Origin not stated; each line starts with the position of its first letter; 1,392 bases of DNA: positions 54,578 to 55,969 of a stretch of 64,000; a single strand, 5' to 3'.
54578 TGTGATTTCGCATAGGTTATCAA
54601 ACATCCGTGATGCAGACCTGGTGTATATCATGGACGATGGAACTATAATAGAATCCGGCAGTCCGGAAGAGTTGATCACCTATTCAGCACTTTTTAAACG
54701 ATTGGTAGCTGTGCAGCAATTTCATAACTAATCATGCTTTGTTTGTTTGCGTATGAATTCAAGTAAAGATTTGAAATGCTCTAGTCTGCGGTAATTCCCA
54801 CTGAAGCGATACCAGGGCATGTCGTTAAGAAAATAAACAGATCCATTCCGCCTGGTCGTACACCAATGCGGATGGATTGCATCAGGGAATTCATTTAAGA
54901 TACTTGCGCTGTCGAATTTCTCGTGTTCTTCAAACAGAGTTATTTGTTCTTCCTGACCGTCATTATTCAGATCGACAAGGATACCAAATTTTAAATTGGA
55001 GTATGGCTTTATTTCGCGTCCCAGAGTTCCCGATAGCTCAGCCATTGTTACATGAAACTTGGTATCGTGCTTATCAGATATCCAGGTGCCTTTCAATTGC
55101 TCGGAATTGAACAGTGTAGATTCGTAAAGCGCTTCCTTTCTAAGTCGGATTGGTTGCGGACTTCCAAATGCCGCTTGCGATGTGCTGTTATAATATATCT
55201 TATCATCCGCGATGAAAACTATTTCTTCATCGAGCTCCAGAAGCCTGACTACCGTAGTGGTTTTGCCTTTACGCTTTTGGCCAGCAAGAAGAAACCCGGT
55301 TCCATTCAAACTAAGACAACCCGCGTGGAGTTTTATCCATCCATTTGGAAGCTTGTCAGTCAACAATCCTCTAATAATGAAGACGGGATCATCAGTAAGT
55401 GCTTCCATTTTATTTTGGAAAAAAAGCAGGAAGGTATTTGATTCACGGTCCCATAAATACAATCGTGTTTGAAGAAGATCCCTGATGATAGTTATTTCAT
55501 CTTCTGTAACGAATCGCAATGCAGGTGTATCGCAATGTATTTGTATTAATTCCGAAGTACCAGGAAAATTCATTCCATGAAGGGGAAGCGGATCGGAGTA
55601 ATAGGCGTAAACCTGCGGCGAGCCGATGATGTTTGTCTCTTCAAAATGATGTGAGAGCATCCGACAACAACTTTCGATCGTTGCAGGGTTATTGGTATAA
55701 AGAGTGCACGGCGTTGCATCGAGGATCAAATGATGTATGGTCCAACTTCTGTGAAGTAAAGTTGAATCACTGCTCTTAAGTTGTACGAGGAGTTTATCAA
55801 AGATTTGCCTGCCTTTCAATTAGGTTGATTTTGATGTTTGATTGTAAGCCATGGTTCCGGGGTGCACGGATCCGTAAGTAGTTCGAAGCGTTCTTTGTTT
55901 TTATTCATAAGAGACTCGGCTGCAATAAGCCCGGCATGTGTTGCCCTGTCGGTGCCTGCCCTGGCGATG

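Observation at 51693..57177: Lasso/RiPP-style accessory enzyme set with no recognisable core enzymes or precursor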

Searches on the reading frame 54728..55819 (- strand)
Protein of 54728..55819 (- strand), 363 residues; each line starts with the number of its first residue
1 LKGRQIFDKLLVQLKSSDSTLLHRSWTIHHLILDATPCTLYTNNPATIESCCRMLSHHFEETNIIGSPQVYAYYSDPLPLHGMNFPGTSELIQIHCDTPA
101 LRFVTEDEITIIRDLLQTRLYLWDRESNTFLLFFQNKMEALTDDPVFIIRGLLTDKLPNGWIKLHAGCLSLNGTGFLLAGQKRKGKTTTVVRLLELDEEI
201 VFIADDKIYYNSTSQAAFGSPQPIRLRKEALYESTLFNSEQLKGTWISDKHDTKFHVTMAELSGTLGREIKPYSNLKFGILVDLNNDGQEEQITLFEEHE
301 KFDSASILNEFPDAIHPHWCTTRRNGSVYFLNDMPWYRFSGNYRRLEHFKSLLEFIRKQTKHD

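Call 4: search_protein_families(library=pfam, proteins=[window:54728-55819:-], max_evalue=0.01)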
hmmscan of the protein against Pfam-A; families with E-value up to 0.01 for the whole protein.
window:54728-55819:- (363 aa): 1 family
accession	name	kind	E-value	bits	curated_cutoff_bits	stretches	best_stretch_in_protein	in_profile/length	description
PF07475.17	Hpr_kinase_C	-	0.0019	18.2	33.3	1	163-222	8-66/171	HPr Serine kinase C-terminal domain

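Call 5: search_protein_families(library=ncbifam, proteins=[window:54728-55819:-], max_evalue=0.01)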
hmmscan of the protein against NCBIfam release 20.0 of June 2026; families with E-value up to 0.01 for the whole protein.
window:54728-55819:- (363 aa): 1 family
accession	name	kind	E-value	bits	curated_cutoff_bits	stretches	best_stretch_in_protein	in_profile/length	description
TIGR00679.1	hpr-ser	equivalog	0.00022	20.6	240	1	146-221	117-190/300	HPr(Ser) kinase/phosphatase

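Call 9: find_homologous_proteins(query=window:54728-55819:-, max_evalue=0.001)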
Query window:54728-55819:- (363 aa): 1 proteins with E <= 0.001 among 2036 candidates.
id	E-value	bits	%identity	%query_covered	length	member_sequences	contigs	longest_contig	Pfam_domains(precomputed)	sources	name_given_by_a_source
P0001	4.9e-211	719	100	85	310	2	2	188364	-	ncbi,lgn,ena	-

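Call 11: find_encoding_contigs(protein=P0001, flank=10000, max_places=6)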
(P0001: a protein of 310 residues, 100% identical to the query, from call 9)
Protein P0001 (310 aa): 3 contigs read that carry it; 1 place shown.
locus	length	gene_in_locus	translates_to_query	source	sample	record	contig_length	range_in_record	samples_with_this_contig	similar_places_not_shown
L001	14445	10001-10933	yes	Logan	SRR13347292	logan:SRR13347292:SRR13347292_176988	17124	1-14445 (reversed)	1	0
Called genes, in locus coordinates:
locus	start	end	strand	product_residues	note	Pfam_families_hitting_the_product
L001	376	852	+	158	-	PF08544:GHMP_kinases_C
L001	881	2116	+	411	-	PF00202:Aminotran_3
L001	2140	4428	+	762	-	PF13360:PQQ_2 (faint), PF13585:CHU_C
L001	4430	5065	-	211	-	-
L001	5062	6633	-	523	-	PF01734:Patatin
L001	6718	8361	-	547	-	PF04616:Glyco_hydro_43 (faint), PF24793:GINT1_N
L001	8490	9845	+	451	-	PF00890:FAD_binding_2 (faint), PF12831:FAD_oxidored (weak), PF13450:NAD_binding_8, PF01593:Amino_oxidase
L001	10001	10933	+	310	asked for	-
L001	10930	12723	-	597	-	PF00005:ABC_tran, PF02463:SMC_N (weak)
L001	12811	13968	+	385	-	PF14907:NTP_transf_5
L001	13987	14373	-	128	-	-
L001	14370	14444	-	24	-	?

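Call 12: search_solved_structures(query=window:54728-55819:-, max_evalue=10, show_alignments=2)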
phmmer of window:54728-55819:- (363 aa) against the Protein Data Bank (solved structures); distinct sequences matched with E-value up to 10: 10.
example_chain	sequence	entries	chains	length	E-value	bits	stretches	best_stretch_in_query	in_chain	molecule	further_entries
9qks_G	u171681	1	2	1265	0.52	12.7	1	103-199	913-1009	ESX secretion system protein YukB,Green fluorescent protein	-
1knx_A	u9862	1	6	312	0.68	12.3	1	163-250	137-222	Probable HPr(Ser) kinase/phosphatase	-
1mk7_B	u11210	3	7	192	0.99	11.8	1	162-208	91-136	TALIN | Talin-1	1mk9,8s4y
1miz_B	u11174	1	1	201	1.1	11.7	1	162-208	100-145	TALIN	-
1y19_B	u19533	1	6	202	1.1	11.7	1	162-208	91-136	Talin 1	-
1mix_A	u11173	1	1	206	1.1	11.6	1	162-208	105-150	Talin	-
2qmh_A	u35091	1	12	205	1.2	11.5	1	164-224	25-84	HPr kinase/phosphorylase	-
1jb1_A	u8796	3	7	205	1.2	11.5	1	164-224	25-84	HPRK PROTEIN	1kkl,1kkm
4f7g_A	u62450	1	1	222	1.2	11.5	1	162-208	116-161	Talin-1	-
1l1q_A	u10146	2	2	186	1.4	11.3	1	146-246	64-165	Adenine phosphoribosyltransferase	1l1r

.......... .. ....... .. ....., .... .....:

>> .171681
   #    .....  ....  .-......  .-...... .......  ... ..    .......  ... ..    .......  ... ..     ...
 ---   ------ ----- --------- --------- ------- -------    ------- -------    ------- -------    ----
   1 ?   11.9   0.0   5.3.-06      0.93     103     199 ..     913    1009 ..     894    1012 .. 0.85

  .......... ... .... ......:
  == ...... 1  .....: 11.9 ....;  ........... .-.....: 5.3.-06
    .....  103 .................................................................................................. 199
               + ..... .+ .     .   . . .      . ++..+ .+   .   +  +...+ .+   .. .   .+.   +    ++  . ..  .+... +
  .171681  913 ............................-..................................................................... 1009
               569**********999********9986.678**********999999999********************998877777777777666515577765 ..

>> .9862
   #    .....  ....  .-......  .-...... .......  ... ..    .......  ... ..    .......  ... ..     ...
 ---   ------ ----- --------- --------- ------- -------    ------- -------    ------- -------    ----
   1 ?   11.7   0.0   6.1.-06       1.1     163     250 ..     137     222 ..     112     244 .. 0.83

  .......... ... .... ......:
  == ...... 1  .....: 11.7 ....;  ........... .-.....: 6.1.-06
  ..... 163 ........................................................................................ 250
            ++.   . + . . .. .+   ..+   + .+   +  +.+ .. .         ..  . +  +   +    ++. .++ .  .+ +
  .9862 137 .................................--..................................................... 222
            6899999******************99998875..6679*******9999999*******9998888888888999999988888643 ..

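Call 18: search_protein_representatives(protein=window:54728-55819:-)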
Query: 363 residues. Proteins with E-value up to 0.001 (for the whole library): 92; up to 1e-10: 4; up to 1e-30: 3. The best 92 are listed.
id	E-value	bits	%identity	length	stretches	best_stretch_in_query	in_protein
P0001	1.6e-211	718.5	100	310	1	54-363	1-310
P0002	2.5e-51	191.4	33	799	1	7-357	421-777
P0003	1.3e-33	133.2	31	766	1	70-352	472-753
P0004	1.6e-11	60.5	29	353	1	44-215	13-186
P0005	1.4e-08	50.8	27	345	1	89-321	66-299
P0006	3.1e-08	49.7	33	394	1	131-244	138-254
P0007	5.5e-08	48.9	30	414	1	89-344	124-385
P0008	1.2e-07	47.7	29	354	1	105-351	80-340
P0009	1.9e-07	47.1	28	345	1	87-278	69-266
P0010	6.0e-07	45.4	24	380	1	54-237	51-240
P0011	7.1e-07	45.2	31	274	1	149-324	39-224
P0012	1.9e-06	43.8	31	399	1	129-260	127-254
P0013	2.0e-06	43.7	28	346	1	137-359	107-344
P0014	2.2e-06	43.6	26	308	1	120-278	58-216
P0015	2.9e-06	43.2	32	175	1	160-245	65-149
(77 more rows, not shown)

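Call 19: search_protein_families(library=pfam, proteins=[P0002, P0003, P0004, P0005, P0006, P0007, P0008, P0009, P0010, P0012], max_evalue=0.001)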
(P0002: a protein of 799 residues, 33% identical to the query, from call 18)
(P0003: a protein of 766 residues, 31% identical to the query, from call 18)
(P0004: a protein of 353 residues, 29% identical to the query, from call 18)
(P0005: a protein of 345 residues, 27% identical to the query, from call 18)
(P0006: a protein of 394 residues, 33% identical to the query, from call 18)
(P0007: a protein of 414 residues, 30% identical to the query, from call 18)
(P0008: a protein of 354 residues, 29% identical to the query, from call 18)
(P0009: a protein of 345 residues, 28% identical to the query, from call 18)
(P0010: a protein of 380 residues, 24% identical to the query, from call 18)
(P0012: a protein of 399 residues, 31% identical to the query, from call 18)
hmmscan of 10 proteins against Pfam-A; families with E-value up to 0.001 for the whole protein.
P0002 (799 aa): 2 families
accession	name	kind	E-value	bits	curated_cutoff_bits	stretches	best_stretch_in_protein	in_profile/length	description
PF03781.23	FGE-sulfatase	-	3.9e-29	102.5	23.3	1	43-236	40-254/255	Sulfatase-modifying factor enzyme 1-like domain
PF01467.32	CTP_transf_like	-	3.7e-07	30.9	21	1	248-326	1-78/133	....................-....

P0003 (766 aa): 2 families
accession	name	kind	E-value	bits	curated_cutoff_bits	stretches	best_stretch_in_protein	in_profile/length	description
PF03781.23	FGE-sulfatase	-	1e-34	120.8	23.3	1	19-214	37-254/255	Sulfatase-modifying factor enzyme 1-like domain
PF01467.32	CTP_transf_like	-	7.3e-09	36.4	21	1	227-355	1-130/133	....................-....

P0004 (353 aa): 0 families

P0005 (345 aa): 0 families

P0006 (394 aa): 0 families

P0007 (414 aa): 0 families

P0008 (354 aa): 4 families
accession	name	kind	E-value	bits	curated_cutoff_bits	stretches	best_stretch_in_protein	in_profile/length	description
PF07475.17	Hpr_kinase_C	-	1.8e-06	28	33.3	1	133-189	4-59/171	HPr Serine kinase C-terminal domain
PF13479.12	AAA_24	-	0.00017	21.9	27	1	150-192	5-36/195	AAA domain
PF13401.12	AAA_22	-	0.00058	20.6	27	0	150-187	8-42/130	AAA domain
PF13191.12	AAA_16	-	0.001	20.1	32.6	0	148-189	25-63/167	AAA ATPase domain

P0009 (345 aa): 2 families
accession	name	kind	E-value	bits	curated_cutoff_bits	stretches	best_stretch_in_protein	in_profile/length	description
PF07475.17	Hpr_kinase_C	-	0.00076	19.5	33.3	0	143-190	8-54/171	HPr Serine kinase C-terminal domain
PF13555.12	AAA_29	-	0.00094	19.3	27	0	138-170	8-39/61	P-loop containing region of AAA domain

P0010 (380 aa): 0 families

P0012 (399 aa): 0 families

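Call 20: search_protein_families(library=ncbifam, proteins=[P0002, P0003, P0004, P0005, P0006, P0007, P0008, P0009, P0010, P0012], max_evalue=0.001)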
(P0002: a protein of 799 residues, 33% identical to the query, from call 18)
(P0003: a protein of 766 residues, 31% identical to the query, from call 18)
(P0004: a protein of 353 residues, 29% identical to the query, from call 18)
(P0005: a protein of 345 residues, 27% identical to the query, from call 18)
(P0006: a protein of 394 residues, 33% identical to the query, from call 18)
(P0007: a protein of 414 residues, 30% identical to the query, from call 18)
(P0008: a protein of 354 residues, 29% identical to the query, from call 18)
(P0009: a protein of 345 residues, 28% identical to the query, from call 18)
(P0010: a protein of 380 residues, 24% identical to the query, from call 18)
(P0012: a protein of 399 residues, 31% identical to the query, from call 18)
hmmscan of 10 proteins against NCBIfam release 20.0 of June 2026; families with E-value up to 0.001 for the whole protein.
P0002 (799 aa): 18 families
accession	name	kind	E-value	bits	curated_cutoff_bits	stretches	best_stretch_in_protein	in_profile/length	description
NF002243.0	PRK01153.1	subfamily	1.1e-13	51.2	127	1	247-395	3-152/175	nicotinamide-nucleotide adenylyltransferase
NF041186.1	SenA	equivalog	8.6e-13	48.4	420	1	97-187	271-324/382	selenoneine synthase SenA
TIGR01527.1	arch_NMN_Atrans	equivalog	1.1e-12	47.9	181.2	1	247-396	2-152/167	nicotinamide-nucleotide adenylyltransferase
TIGR03525.2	GldK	equivalog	1.7e-10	40.8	350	1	81-236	204-404/408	T9SS ring complex lipoprotein PorK/GldK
TIGR03440.2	egtB_TIGR03440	equivalog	2.7e-10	39.9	360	1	97-186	274-353/413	ergothioneine biosynthesis protein EgtB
TIGR00125.1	cyt_tran_rel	domain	1.4e-08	34.8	27.7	1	247-289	2-44/65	adenylyltransferase/cytidyltransferase family protein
NF003788.0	PRK05379.1-5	equivalog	9.6e-07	28.4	354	1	247-332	8-96/351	bifunctional nicotinamide-nucleotide adenylyltransferase/Nudix hydroxylase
NF051459.1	pyoverdine_PvdO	equivalog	2.5e-06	26.8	500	1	97-236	118-277/280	dihydropyoverdine dehydrogenase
NF010365.0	PRK13793.1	equivalog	4.2e-06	26.5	198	1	248-331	8-94/196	nicotinate-nicotinamide nucleotide adenylyltransferase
TIGR04352.1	HprK_rel_A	equivalog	6e-06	25.6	200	1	575-646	95-164/280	HprK-related kinase A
TIGR04344.1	ovoA_Nterm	equivalog_domain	1.7e-05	23.9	400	1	102-189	300-388/444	5-histidylcysteine sulfoxide synthase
NF003791.0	PRK05379.2-3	equivalog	2.1e-05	23.9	409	1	244-309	5-70/340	bifunctional nicotinamide-nucleotide adenylyltransferase/Nudix hydroxylase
NF003786.0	PRK05379.1-2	equivalog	4.1e-05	22.9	397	1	243-328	13-102/354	bifunctional nicotinamide-nucleotide adenylyltransferase/Nudix hydroxylase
NF003789.0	PRK05379.2-1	equivalog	5.9e-05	22.2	355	1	247-331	10-99/312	bifunctional nicotinamide mononucleotide adenylyltransferase/ADP-ribose pyrophosphatase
NF003787.0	PRK05379.1-4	equivalog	7.4e-05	21.9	449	1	241-324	6-93/346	bifunctional nicotinamide-nucleotide adenylyltransferase/Nudix hydroxylase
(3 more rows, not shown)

P0003 (766 aa): 11 families
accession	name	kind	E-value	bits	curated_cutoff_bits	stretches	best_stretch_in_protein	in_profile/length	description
TIGR03440.2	egtB_TIGR03440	equivalog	3.5e-14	52.7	360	1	20-167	207-355/413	ergothioneine biosynthesis protein EgtB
NF041186.1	SenA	equivalog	5.6e-14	52.3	420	1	20-167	205-325/382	selenoneine synthase SenA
TIGR00125.1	cyt_tran_rel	domain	1.5e-09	37.9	27.7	1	226-283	2-59/65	adenylyltransferase/cytidyltransferase family protein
TIGR04355.1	HprK_rel_B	hypoth_equivalog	1.3e-08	34.3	200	1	554-641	136-223/351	HprK-related kinase B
TIGR03525.2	GldK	equivalog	1.8e-07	30.8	350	1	95-215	256-405/408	T9SS ring complex lipoprotein PorK/GldK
TIGR04344.1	ovoA_Nterm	equivalog_domain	3.7e-07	29.4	400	1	80-167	299-387/444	5-histidylcysteine sulfoxide synthase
TIGR02171.1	Fb_sc_TIGR02171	subfamily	1.7e-05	23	544.35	1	85-215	149-281/912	TIGR02171 family lipoprotein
NF001985.0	PRK00777.1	subfamily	6.5e-05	23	104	1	224-292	5-78/157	pantetheine-phosphate adenylyltransferase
NF002243.0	PRK01153.1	subfamily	0.00013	21.6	127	1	226-276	3-52/175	nicotinamide-nucleotide adenylyltransferase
TIGR00679.1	hpr-ser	equivalog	0.0007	18.9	240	0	546-624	116-192/300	HPr(Ser) kinase/phosphatase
NF051459.1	pyoverdine_PvdO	equivalog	0.00078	18.6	500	0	136-214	191-277/280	dihydropyoverdine dehydrogenase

P0004 (353 aa): 1 family
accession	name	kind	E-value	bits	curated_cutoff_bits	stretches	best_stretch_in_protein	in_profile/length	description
TIGR04355.1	HprK_rel_B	hypoth_equivalog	5.9e-10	38.8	200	1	132-234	143-246/351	HprK-related kinase B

P0005 (345 aa): 1 family
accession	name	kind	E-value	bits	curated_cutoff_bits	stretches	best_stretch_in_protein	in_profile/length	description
TIGR04355.1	HprK_rel_B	hypoth_equivalog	0.00059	19.1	200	1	138-212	142-214/351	HprK-related kinase B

P0006 (394 aa): 1 family
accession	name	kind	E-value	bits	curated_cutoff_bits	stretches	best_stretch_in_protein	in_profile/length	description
TIGR04355.1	HprK_rel_B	hypoth_equivalog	0.0003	20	200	1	167-251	142-224/351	HprK-related kinase B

P0007 (414 aa): 1 family
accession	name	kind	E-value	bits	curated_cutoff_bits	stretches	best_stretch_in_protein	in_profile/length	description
TIGR04355.1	HprK_rel_B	hypoth_equivalog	0.00025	20.3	200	1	164-275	115-222/351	HprK-related kinase B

P0008 (354 aa): 3 families
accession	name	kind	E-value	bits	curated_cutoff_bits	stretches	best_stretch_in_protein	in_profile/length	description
TIGR04355.1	HprK_rel_B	hypoth_equivalog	4.5e-11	42.5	200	1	113-195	122-203/351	HprK-related kinase B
TIGR00679.1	hpr-ser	equivalog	3.2e-08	33.2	240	1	131-191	127-187/300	HPr(Ser) kinase/phosphatase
TIGR04249.1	SCM_chp_ScmC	equivalog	0.00035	20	125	1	128-192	118-181/292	SynChlorMet cassette protein ScmC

P0009 (345 aa): 6 families
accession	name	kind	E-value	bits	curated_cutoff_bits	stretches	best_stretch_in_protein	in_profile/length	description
TIGR04355.1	HprK_rel_B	hypoth_equivalog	2.5e-09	36.7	200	1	136-310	139-312/351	HprK-related kinase B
TIGR00679.1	hpr-ser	equivalog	6.5e-05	22.3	240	1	143-189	133-178/300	HPr(Ser) kinase/phosphatase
NF000361.1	self_FomB_kinase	exception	0.00015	21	400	1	88-246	75-220/325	FomB family phosphonate monophosphate kinase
TIGR00231.1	small_GTP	domain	0.00027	20.7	42.5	1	156-198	6-50/164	GTP-binding protein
NF047389.1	ATPase_Sll1717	subfamily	0.0003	20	75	1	135-186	11-65/454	P-loop ATPase, Sll1717 family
TIGR04249.1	SCM_chp_ScmC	equivalog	0.00095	18.6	125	0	117-173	101-157/292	SynChlorMet cassette protein ScmC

P0010 (380 aa): 1 family
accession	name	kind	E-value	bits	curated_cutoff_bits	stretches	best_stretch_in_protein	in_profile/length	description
TIGR04355.1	HprK_rel_B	hypoth_equivalog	1e-10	41.3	200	1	155-273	137-253/351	HprK-related kinase B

P0012 (399 aa): 1 family
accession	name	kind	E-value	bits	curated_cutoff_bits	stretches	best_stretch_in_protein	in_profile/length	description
TIGR04355.1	HprK_rel_B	hypoth_equivalog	1.5e-05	24.3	200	1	144-221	128-204/351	HprK-related kinase B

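Call 21: find_encoding_contigs(protein=P0002, flank=10000, max_places=4)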
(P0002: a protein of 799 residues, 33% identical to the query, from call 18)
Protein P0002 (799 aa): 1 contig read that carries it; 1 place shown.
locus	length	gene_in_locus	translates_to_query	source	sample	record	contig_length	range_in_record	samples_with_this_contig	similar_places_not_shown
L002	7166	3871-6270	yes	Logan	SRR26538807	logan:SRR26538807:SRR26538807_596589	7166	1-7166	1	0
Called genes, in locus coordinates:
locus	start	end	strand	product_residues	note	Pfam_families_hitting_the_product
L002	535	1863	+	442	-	PF00919:UPF0004, PF04055:Radical_SAM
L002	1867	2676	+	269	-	-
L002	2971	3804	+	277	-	PF00685:Sulfotransfer_1 (weak), PF13469:Sulfotransfer_3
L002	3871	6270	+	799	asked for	PF03781:FGE-sulfatase, PF01467:CTP_transf_like (weak)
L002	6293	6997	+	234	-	PF00702:Hydrolase, PF13419:HAD_2, PF13242:Hydrolase_like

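Call 22: find_encoding_contigs(protein=P0003, flank=10000, max_places=4)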
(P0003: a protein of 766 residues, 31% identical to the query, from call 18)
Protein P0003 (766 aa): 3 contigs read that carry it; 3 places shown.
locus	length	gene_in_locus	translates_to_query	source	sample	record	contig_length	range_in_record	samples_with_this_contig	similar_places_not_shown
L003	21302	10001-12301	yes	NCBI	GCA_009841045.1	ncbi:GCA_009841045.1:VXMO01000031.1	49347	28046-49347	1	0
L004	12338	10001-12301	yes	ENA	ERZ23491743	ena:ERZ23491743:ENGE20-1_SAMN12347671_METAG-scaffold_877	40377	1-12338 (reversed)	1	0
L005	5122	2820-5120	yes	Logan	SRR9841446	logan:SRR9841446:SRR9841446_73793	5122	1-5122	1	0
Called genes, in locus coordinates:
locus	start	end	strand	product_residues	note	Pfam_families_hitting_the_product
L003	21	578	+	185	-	-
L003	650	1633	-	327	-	PF00356:LacI (faint), PF13443:HTH_26 (faint), PF13560:HTH_31 (faint), PF01381:HTH_3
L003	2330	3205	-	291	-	-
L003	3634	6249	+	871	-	PF10412:TrwB_AAD_bind (faint)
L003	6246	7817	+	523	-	PF12802:MarR_2 (faint), PF13412:HTH_24 (faint), PF13814:Replic_Relax (weak)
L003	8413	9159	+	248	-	PF00702:Hydrolase, PF13419:HAD_2, PF13242:Hydrolase_like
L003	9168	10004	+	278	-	PF00685:Sulfotransfer_1 (faint), PF13469:Sulfotransfer_3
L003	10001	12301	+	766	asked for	PF03781:FGE-sulfatase, PF01467:CTP_transf_like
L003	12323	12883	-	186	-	-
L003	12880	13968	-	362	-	-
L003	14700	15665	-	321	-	PF00005:ABC_tran, PF13304:AAA_21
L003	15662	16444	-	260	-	PF01061:ABC2_membrane, PF12698:ABC2_membrane_3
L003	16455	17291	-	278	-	PF01061:ABC2_membrane (faint)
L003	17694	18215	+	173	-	-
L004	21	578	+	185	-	-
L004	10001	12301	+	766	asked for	PF03781:FGE-sulfatase, PF01467:CTP_transf_like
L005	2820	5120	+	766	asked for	PF03781:FGE-sulfatase, PF01467:CTP_transf_like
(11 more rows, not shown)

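Call 45: predict_structure(alignment_id=A1)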
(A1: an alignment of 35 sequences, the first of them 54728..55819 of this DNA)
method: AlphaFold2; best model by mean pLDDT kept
length: 363 residues; sequences in the alignment: 35
mean_pLDDT: 90.1   pTM: 0.89
mean pLDDT of the five models: 90.1, 89.2, 89.0, 87.8, 87.8
residues with pLDDT >= 90: 258; 70-90: 79; 50-70: 26; < 50: 0
segments of 3 or more residues with pLDDT < 50: none
pLDDT, mean of each block of 10 residues (from residue 1): 90 86 94 93 96 95 96 91 84 93 94 95 96 91 95 92 94 96 94 96 96 94 90 77 63 87 94 96 94 91 74 84 64 89 96 97 70
secondary structure, 60 per line:
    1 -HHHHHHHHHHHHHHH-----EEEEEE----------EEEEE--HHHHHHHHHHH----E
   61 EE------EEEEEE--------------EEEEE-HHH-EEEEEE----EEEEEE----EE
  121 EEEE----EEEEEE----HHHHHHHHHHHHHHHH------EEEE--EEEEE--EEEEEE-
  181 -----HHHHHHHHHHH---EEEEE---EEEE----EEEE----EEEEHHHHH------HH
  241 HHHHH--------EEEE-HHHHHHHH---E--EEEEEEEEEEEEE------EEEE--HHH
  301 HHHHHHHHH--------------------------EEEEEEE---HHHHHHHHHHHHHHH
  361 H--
elements in order: H2-16 E22-27 E38-42 H45-55 E60-62 E69-74 E89-93 E99-104 E109-114 E119-124 E129-134 H139-154 E161-164 E167-171 E174-179 H186-196 E200-204 E208-211 E216-219 E224-227 H228-232 H239-245 E254-257 H259-266 E273-285 E292-295 H298-309 E336-342 H346-361
